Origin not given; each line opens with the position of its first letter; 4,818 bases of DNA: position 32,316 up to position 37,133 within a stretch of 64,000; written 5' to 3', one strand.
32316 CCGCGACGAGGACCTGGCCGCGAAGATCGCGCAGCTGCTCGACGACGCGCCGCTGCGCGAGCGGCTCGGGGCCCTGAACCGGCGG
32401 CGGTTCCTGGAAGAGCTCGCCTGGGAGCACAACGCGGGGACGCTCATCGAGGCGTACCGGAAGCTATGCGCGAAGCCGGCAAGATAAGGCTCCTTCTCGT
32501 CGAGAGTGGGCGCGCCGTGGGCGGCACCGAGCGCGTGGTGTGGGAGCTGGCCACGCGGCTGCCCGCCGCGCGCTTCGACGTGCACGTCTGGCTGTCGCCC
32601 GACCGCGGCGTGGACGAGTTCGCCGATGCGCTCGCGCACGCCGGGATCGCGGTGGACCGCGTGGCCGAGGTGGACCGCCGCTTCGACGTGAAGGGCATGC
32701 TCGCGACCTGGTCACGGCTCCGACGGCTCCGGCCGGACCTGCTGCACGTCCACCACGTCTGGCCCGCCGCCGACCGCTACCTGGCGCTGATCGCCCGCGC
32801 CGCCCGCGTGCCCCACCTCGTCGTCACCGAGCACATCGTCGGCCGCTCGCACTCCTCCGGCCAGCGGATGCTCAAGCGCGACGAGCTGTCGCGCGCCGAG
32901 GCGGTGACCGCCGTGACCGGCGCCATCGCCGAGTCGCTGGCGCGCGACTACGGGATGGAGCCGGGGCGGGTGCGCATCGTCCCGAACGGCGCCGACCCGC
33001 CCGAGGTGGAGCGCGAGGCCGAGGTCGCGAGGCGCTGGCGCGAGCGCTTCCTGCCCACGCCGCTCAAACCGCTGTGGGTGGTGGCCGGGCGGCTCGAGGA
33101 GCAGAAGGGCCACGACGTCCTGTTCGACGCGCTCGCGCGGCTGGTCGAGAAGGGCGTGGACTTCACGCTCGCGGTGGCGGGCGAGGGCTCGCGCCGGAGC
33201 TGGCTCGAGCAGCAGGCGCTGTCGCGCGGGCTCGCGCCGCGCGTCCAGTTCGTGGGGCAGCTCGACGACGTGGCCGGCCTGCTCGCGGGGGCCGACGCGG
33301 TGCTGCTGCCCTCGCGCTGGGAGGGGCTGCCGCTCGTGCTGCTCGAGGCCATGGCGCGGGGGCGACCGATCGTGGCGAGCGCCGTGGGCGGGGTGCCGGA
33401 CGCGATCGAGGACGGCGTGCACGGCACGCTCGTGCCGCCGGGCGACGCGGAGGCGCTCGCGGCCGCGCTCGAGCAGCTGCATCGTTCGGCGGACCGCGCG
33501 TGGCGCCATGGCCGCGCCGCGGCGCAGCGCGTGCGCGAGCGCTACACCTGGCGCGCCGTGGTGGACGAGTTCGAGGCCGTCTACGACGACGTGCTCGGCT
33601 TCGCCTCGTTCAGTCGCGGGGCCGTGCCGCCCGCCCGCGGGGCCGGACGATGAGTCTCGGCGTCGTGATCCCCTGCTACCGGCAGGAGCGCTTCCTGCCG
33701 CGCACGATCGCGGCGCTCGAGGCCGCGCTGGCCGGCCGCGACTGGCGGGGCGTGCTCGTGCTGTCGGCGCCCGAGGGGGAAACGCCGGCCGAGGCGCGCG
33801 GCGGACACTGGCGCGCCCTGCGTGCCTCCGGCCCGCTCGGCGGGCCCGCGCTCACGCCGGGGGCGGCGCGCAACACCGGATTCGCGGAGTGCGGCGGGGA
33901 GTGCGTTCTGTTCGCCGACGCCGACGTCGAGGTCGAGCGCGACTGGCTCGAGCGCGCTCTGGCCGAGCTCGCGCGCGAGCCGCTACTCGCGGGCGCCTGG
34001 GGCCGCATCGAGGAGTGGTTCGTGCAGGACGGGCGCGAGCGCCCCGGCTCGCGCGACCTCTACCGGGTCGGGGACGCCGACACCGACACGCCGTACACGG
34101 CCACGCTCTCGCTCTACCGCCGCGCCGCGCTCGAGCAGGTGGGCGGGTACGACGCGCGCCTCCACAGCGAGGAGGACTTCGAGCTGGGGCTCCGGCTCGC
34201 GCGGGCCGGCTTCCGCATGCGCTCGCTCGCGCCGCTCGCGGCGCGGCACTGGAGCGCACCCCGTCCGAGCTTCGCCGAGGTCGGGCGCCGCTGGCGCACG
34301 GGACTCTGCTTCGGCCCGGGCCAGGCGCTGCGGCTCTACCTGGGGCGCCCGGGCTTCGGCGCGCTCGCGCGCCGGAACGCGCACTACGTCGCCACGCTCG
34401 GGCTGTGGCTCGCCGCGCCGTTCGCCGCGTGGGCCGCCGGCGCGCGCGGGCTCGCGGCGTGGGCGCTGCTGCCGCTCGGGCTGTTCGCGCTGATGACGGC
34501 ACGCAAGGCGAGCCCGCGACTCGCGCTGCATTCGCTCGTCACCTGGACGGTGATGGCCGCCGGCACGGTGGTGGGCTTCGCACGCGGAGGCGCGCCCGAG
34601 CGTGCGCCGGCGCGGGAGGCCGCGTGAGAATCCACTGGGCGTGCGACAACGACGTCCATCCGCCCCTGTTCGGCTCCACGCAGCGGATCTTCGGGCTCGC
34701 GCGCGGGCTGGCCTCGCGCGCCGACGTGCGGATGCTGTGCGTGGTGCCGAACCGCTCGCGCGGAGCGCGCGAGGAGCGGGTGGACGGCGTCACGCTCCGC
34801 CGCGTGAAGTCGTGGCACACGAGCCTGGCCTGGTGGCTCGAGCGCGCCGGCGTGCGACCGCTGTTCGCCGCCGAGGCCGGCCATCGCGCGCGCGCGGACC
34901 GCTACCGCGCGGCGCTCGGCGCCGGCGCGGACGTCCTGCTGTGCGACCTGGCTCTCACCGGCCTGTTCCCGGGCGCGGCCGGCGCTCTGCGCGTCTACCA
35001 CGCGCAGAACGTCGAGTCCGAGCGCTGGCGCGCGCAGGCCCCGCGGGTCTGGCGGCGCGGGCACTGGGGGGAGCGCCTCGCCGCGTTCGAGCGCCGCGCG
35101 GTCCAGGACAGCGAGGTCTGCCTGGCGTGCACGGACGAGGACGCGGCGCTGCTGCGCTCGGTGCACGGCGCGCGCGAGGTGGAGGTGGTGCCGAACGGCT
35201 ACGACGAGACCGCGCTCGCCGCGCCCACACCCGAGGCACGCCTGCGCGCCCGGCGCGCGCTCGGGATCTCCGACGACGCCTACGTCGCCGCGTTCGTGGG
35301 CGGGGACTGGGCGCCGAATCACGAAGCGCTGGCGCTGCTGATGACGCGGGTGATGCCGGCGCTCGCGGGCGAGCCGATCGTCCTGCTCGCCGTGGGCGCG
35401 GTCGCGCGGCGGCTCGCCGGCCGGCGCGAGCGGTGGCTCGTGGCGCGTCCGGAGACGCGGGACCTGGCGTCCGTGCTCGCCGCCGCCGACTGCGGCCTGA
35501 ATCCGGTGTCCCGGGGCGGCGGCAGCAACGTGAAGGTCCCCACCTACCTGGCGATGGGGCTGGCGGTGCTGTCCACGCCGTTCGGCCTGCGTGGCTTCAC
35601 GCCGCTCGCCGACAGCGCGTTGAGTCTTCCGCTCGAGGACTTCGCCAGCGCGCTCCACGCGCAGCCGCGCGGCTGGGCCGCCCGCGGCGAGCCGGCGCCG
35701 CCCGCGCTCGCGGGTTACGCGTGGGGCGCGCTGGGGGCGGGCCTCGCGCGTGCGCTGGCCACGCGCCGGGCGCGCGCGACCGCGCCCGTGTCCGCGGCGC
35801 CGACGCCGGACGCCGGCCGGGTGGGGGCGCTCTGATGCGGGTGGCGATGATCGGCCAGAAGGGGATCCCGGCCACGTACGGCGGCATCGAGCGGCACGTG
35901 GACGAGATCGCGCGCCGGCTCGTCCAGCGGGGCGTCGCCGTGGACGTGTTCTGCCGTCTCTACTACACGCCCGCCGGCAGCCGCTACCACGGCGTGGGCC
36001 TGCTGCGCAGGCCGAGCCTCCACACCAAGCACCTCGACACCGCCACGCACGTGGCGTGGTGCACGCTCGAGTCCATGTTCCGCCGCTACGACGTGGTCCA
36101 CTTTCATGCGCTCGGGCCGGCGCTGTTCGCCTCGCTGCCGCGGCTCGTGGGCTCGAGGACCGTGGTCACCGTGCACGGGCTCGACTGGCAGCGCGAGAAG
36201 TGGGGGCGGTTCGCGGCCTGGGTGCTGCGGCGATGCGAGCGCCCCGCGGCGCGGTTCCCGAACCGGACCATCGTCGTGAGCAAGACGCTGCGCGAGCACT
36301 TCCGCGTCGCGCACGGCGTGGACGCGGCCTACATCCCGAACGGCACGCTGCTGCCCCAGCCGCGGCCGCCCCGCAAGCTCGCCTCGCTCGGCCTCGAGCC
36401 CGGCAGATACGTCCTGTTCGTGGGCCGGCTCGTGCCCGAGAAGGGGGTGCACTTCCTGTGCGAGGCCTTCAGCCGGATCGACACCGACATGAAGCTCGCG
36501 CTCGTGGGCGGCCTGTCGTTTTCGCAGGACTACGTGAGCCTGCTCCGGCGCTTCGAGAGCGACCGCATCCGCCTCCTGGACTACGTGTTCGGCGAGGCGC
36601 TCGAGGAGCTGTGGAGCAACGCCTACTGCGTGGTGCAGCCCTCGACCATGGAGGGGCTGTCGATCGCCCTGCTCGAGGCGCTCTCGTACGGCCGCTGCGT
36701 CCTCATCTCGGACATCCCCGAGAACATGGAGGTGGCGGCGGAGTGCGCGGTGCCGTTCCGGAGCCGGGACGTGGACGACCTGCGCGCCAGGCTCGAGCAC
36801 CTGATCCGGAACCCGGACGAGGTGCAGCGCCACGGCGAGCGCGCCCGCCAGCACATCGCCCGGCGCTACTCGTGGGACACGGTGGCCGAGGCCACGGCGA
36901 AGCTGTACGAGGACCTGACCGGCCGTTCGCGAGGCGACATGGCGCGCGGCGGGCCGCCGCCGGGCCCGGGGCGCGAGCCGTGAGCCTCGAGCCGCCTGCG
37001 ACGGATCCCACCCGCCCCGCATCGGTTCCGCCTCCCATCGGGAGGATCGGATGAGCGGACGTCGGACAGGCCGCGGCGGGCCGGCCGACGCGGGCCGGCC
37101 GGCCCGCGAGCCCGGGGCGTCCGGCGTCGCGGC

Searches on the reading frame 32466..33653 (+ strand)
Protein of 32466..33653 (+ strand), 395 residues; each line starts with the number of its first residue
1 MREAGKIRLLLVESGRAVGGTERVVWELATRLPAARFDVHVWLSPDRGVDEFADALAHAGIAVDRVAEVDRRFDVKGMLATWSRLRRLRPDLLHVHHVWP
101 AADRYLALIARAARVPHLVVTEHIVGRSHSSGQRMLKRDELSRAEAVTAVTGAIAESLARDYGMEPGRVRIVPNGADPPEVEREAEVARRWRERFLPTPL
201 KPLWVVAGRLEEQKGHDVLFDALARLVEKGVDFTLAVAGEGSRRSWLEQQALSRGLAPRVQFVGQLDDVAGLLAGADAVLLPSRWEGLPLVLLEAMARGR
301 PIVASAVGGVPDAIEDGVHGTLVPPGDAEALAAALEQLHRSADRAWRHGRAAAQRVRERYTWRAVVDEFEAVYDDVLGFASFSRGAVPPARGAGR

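Call 52: search_protein_families(library=pfam, proteins=[window:32466-33653:+], max_evalue=0.0001)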
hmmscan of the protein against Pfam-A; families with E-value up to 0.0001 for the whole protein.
window:32466-33653:+ (395 aa): 6 families
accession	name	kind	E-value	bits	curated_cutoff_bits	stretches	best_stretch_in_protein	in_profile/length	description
PF13692.12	Glyco_trans_1_4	-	1.9e-41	142.1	27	1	202-339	2-140/142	Glycosyl transferases group 1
PF00534.26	Glycos_transf_1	-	2.8e-40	138.1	26.4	1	200-352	14-169/172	Glycosyl transferases group 1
PF13439.12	Glyco_transf_4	-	1.4e-25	90.7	28.5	1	18-178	1-168/170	Glycosyltransferase Family 4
PF13579.12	Glyco_trans_4_4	-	8.3e-19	68.9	29.7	1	19-175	1-158/158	Glycosyl transferase 4-like domain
PF20706.3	GT4-conflict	-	4.2e-14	52.8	26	1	132-368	135-384/385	Family 4 Glycosyltransferase in conflict systems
PF13524.12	Glyco_trans_1_2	-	1.3e-10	41.8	25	1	220-370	6-143/144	Glycosyl transferase-like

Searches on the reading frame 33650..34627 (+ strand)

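Call 52: search_protein_families(library=pfam, proteins=[window:33650-34627:+], max_evalue=0.0001)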
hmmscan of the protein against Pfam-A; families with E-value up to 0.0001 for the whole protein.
window:33650-34627:+ (325 aa): 5 families
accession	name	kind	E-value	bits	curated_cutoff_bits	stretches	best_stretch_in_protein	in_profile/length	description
PF00535.33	Glycos_transf_2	-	5.7e-15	56.1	23.3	1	5-164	2-167/168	Glycosyl transferase family 2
PF10111.15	Glyco_tranf_2_2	-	2.4e-10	40.8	27.3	0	153-186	167-202/276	Glycosyltransferase like family 2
PF13641.12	Glyco_tranf_2_3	-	6e-08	33.4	27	1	5-206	5-217/230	Glycosyltransferase like family 2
PF13506.12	Glyco_transf_21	-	3.1e-06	27.2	21.7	0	81-215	29-169/174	Glycosyl transferase family 21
PF13632.12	Glyco_trans_2_3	-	4.1e-06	27.2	27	1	148-281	71-196/198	Glycosyl transferase family group 2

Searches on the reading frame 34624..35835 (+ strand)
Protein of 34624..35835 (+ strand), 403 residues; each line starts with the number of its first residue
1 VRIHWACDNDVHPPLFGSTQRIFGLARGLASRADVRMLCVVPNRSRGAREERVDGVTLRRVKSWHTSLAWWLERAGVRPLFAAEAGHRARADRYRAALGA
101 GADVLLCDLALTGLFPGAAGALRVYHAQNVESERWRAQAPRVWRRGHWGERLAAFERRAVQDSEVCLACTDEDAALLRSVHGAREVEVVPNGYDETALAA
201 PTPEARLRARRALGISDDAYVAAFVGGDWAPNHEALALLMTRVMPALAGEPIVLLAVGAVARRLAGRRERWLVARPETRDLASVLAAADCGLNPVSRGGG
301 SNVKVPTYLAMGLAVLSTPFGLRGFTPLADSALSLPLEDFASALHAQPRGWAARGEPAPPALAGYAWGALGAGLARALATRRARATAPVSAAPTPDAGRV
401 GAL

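Call 52: search_protein_families(library=pfam, proteins=[window:34624-35835:+], max_evalue=0.0001)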
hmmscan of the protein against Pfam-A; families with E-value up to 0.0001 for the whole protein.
window:34624-35835:+ (403 aa): 2 families
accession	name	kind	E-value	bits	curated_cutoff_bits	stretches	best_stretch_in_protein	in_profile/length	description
PF13439.12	Glyco_transf_4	-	7.7e-07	29.7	28.5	1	18-195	4-168/170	Glycosyltransferase Family 4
PF13692.12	Glyco_trans_1_4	-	6.1e-06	27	27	1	221-323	3-112/142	Glycosyl transferases group 1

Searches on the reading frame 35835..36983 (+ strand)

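Call 52: search_protein_families(library=pfam, proteins=[window:35835-36983:+], max_evalue=0.0001)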
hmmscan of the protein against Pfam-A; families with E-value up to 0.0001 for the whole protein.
window:35835-36983:+ (382 aa): 7 families
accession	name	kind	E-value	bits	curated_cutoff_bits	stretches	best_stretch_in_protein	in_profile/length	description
PF00534.26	Glycos_transf_1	-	1.2e-22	80.7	26.4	1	189-339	14-171/172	Glycosyl transferases group 1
PF13439.12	Glyco_transf_4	-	2.7e-22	80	28.5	1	15-170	1-165/170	Glycosyltransferase Family 4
PF13692.12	Glyco_trans_1_4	-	2.8e-21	76.7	27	1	191-326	2-142/142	Glycosyl transferases group 1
PF13579.12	Glyco_trans_4_4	-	4.8e-20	72.9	29.7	1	16-170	1-158/158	Glycosyl transferase 4-like domain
PF20706.3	GT4-conflict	-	1.5e-08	34.5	26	1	183-352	193-383/385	Family 4 Glycosyltransferase in conflict systems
PF13524.12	Glyco_trans_1_2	-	3e-08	34.2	25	1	207-353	4-141/144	Glycosyl transferase-like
PF09314.17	DUF1972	-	7e-07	29.5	25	0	3-41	4-42/186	Domain of unknown function (DUF1972)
